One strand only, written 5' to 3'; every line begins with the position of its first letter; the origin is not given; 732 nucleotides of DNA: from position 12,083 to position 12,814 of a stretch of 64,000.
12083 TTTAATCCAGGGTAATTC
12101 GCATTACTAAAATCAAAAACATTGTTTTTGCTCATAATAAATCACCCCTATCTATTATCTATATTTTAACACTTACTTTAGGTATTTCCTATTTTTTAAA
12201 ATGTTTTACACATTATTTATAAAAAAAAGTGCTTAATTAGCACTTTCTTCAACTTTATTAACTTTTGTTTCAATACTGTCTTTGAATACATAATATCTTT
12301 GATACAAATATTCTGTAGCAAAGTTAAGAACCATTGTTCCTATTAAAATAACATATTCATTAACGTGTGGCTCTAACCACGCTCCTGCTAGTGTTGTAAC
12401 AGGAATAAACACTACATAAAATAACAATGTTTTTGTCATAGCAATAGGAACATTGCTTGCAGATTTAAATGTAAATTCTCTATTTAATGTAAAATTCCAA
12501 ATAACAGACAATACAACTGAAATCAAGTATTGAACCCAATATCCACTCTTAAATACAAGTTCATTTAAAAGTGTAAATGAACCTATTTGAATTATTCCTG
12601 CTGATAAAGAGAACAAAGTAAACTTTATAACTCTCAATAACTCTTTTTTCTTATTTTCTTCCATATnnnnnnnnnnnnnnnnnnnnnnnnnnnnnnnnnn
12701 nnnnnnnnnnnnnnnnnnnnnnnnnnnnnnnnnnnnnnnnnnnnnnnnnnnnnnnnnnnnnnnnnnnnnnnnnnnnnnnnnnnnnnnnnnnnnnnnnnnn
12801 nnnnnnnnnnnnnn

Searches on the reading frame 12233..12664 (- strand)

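Call 5: search_protein_families(library=pfam, proteins=[window:12233-12664:-], max_evalue=0.01)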
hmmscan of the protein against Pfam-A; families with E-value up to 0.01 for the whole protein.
window:12233-12664:- (143 aa): 1 family
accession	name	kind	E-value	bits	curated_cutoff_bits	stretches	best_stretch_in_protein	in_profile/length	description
PF04138.20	GtrA_DPMS_TM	-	6.9e-10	39.6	26.1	1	14-127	1-117/117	GtrA/DPMS, transmembrane domain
